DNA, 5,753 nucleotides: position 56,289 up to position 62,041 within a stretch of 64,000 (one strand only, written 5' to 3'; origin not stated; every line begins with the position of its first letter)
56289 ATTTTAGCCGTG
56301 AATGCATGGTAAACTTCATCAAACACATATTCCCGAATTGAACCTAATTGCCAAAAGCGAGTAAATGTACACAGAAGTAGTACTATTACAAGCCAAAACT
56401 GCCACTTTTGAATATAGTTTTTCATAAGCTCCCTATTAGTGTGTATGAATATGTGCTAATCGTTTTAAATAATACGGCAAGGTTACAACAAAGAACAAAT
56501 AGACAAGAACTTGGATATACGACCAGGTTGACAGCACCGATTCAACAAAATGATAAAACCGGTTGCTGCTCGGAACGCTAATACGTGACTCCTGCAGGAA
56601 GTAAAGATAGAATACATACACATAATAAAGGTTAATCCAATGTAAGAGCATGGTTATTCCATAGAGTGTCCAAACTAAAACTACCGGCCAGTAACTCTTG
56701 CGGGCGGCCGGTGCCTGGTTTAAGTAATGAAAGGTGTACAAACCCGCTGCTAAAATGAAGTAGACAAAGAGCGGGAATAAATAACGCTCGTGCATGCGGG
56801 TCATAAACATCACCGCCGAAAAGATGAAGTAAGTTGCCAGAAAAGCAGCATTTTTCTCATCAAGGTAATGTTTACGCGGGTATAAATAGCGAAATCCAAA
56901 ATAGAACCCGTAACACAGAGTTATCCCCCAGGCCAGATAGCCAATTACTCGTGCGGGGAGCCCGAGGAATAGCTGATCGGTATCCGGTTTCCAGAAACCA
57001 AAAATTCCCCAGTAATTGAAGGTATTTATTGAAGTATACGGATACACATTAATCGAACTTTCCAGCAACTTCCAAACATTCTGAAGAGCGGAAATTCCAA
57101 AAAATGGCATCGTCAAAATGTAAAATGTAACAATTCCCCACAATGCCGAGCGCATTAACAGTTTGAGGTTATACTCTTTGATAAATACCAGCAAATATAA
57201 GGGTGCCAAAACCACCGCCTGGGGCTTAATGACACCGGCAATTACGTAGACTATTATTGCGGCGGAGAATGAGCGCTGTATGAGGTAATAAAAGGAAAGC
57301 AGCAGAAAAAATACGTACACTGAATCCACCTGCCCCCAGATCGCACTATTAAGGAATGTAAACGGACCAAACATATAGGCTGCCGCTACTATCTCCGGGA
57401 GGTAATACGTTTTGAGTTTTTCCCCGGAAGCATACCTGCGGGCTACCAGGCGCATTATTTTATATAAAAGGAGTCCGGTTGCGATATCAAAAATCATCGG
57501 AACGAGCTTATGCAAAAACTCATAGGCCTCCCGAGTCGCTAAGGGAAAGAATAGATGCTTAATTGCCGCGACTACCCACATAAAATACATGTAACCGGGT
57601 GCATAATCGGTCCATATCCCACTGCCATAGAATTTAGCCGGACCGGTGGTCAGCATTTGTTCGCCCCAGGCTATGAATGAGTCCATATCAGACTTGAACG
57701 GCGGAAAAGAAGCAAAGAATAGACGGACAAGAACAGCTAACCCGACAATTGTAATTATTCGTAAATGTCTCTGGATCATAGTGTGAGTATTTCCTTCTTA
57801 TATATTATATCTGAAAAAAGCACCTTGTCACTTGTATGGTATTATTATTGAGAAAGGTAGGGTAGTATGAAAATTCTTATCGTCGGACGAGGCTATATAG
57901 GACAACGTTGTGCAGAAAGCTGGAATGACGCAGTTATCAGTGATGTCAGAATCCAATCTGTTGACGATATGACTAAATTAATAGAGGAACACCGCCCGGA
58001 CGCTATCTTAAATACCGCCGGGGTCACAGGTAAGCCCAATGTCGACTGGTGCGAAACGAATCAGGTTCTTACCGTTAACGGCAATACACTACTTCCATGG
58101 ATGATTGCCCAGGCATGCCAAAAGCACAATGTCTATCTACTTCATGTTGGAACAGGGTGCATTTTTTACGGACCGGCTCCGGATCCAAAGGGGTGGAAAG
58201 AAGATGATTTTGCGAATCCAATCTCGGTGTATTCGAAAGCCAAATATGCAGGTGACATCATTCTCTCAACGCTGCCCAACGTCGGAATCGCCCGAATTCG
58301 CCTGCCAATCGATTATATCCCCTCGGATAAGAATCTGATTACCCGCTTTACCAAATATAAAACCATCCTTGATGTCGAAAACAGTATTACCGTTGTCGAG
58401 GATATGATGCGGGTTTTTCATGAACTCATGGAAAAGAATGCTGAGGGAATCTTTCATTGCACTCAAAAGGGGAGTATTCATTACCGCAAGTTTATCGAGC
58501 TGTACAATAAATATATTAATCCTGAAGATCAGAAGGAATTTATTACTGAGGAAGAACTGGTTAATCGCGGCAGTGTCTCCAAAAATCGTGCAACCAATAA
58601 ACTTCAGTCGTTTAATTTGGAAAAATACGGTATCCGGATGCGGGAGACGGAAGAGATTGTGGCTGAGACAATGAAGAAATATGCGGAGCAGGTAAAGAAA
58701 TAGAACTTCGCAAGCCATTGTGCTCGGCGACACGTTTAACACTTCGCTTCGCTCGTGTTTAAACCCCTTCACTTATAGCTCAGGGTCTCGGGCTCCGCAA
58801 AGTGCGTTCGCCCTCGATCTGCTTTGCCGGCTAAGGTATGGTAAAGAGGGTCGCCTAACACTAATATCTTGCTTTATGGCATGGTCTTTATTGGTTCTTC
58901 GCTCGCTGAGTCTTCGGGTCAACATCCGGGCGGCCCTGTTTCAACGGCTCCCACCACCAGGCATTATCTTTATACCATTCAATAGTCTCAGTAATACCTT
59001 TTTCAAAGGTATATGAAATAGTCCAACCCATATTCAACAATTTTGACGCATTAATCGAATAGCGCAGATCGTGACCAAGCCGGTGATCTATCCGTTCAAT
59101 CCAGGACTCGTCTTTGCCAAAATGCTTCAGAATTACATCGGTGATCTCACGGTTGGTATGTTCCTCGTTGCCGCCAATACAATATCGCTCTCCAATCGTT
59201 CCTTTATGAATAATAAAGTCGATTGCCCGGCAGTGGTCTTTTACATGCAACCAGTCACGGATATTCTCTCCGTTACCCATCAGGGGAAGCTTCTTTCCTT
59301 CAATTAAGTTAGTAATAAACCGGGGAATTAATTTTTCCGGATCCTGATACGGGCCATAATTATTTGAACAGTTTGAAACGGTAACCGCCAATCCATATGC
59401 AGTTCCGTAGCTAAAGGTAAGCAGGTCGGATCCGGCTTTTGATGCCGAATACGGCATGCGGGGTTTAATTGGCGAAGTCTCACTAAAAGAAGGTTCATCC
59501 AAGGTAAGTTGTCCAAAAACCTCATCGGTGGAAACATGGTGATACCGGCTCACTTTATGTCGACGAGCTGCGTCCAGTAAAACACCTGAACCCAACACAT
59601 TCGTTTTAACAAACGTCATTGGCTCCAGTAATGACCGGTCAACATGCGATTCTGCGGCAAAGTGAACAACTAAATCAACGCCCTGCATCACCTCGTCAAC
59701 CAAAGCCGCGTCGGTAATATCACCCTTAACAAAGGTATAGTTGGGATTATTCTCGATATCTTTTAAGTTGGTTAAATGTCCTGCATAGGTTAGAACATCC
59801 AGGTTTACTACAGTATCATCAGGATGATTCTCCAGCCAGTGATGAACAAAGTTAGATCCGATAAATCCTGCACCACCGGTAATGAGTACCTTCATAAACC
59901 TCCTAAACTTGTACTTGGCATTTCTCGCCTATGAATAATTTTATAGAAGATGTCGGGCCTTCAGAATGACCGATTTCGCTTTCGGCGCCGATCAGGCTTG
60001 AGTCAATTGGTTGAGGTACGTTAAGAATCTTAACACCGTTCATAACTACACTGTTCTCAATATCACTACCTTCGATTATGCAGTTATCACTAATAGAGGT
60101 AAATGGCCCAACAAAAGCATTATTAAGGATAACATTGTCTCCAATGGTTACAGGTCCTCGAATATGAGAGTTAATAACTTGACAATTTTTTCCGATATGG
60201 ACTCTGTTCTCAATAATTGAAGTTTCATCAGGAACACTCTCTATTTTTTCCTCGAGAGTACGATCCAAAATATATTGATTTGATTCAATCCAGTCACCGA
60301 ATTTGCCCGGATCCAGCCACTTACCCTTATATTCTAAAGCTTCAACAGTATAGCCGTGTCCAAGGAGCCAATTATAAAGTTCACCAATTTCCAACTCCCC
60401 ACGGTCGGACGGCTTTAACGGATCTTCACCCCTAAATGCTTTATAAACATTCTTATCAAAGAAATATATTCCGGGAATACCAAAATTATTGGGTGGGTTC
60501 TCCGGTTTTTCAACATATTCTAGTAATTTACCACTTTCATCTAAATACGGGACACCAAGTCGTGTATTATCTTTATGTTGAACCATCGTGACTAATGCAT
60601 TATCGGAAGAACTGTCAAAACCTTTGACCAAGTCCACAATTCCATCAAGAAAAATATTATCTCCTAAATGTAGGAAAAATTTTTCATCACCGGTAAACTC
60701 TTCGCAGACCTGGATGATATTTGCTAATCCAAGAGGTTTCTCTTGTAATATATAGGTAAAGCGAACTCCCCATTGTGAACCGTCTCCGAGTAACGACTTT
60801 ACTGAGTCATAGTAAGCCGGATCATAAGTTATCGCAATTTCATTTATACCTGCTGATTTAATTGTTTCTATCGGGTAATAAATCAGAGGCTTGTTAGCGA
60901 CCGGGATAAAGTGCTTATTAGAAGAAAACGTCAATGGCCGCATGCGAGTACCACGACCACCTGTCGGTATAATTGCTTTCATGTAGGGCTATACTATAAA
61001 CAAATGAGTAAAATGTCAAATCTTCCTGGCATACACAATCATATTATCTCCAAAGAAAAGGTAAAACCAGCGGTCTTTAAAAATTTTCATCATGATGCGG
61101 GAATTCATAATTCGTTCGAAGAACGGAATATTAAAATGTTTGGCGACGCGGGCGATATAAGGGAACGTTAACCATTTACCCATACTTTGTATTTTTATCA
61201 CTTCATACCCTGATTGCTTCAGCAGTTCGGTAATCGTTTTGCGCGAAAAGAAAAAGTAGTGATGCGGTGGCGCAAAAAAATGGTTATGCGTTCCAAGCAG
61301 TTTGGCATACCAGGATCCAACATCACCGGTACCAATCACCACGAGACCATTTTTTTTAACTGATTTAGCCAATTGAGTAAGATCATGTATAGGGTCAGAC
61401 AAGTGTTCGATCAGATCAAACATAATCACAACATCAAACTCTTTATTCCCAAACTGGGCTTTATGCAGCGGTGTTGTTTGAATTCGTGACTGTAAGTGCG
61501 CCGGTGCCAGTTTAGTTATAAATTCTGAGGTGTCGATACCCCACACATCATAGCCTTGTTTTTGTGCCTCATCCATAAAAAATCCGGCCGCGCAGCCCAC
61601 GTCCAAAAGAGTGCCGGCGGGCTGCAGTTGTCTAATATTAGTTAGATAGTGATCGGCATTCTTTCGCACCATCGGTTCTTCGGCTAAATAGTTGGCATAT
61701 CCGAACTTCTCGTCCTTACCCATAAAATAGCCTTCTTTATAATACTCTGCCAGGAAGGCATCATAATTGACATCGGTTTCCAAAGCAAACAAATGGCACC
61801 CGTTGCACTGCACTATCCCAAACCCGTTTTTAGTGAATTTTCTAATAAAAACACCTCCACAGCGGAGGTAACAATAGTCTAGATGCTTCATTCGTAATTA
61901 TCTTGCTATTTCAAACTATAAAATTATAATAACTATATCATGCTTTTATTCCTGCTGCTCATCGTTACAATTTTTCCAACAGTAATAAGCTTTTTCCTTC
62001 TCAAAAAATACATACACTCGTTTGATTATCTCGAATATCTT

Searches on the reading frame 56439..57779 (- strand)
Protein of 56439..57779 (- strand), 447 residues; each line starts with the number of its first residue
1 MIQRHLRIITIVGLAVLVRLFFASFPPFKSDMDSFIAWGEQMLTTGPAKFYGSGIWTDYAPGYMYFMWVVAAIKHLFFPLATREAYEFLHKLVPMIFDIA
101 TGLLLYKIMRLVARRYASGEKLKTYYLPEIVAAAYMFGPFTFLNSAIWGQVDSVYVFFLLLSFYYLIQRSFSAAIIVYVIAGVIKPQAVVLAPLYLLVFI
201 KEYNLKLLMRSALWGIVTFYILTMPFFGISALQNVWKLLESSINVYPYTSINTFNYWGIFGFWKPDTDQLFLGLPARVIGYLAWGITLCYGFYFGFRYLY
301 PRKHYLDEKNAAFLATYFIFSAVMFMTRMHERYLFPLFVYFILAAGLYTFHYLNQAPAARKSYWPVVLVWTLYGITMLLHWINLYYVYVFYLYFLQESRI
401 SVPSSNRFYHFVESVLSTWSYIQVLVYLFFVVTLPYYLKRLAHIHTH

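Call 31: search_protein_families(library=pfam, proteins=[window:56439-57779:-], max_evalue=0.001)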
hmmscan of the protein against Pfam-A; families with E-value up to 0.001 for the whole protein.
window:56439-57779:- (447 aa): 1 family
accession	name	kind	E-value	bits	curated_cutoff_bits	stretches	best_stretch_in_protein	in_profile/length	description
PF06728.19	PIG-U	-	2.6e-11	43.7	24.5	1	70-239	69-238/378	GPI transamidase subunit PIG-U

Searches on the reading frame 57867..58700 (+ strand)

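Call 31: search_protein_families(library=pfam, proteins=[window:57867-58700:+], max_evalue=0.001)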
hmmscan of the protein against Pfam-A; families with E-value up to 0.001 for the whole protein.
window:57867-58700:+ (278 aa): 3 families
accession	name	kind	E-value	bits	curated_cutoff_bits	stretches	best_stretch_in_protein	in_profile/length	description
PF04321.23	RmlD_sub_bind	-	5.5e-20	72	27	1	25-209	33-223/287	RmlD substrate binding domain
PF01370.27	Epimerase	-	6.1e-13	49.2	20.9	1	24-133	45-153/240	NAD dependent epimerase/dehydratase family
PF16363.11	GDP_Man_Dehyd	-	4.3e-06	26.9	27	1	29-133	61-164/332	GDP-mannose 4,6 dehydratase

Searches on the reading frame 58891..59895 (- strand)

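Call 31: search_protein_families(library=pfam, proteins=[window:58891-59895:-], max_evalue=0.001)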
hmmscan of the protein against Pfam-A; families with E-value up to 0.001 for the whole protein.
window:58891-59895:- (335 aa): 9 families
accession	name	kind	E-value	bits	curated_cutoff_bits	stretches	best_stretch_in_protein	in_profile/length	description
PF16363.11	GDP_Man_Dehyd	-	9.3e-76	255.8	27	1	4-304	1-332/332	GDP-mannose 4,6 dehydratase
PF01370.27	Epimerase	-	5.2e-63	213.1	20.9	1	3-241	1-240/240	NAD dependent epimerase/dehydratase family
PF01073.25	3Beta_HSD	-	6.4e-17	61.9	22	1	4-218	1-218/280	3-beta hydroxysteroid dehydrogenase/isomerase family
PF02719.21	Polysacc_synt_2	-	7.4e-17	61.9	20.2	1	3-125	1-130/293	Polysaccharide biosynthesis protein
PF04321.23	RmlD_sub_bind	-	6.4e-12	45.6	27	1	1-154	1-130/287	RmlD substrate binding domain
PF07993.18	NAD_binding_4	-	1.1e-11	44.9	20.1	1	5-178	1-206/258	Male sterility protein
PF13460.12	NAD_binding_10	-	3.4e-08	34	27.2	1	7-127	1-102/184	NAD(P)H-binding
PF05368.20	NmrA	-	0.00049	20.2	27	1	2-117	4-101/298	NmrA-like family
PF00106.31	adh_short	-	0.00084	19.3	26.6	0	3-73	3-71/195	short chain dehydrogenase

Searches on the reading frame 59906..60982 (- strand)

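Call 31: search_protein_families(library=pfam, proteins=[window:59906-60982:-], max_evalue=0.001)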
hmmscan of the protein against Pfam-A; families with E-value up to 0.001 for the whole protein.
window:59906-60982:- (359 aa): 7 families
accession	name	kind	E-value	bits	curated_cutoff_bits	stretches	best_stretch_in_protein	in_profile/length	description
PF00483.29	NTP_transferase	-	6.8e-45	154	21.2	1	2-239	1-243/245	Nucleotidyl transferase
PF25084.1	LbH_EIF2B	-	1.1e-08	35.5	54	1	248-337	15-99/105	EIF2B subunit epsilon LbH domain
PF12804.13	NTP_transf_3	-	2.1e-07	31.7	27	1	3-131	1-120/160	MobA-like NTP transferase domain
PF00132.30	Hexapep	-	2.5e-07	30.5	27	1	261-286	2-28/36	Bacterial transferase hexapeptide (six repeats)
PF24894.1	Hexapep_GlmU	-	8.7e-06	26.2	23.3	0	296-339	20-62/104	GlmU-like, C-terminal hexapeptide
PF07959.18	Fucose_pyrophosphorylase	-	1e-05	25.1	34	1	240-312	259-330/418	Fucose pyrophosphorylase domain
PF01128.25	IspD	-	0.0007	19.9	27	0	2-67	2-65/221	2-C-methyl-D-erythritol 4-phosphate cytidylyltransferase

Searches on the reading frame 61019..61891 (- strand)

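Call 31: search_protein_families(library=pfam, proteins=[window:61019-61891:-], max_evalue=0.001)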
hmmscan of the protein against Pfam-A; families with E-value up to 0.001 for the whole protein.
window:61019-61891:- (291 aa): 7 families
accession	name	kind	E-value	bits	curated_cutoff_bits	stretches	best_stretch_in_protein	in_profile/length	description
PF13489.12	Methyltransf_23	-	6.3e-26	91.5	27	1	82-233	13-163/164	Methyltransferase domain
PF08241.18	Methyltransf_11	-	9.1e-13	49.1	21.2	1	96-186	1-95/95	Methyltransferase domain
PF13649.12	Methyltransf_25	-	4e-10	40.7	27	1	96-182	2-97/97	Methyltransferase domain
PF08242.18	Methyltransf_12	-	8.4e-10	39.7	30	1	96-183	1-97/98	Methyltransferase domain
PF08003.17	Methyltransf_9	-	4.5e-09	36.2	23.8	1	93-235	117-266/315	Protein of unknown function (DUF1698)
PF13847.12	Methyltransf_31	-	2.4e-08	34.2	27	1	92-191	4-114/145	Methyltransferase domain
PF02353.26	CMAS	-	6.6e-05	22.8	27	1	86-187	57-165/273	Mycolic acid cyclopropane synthetase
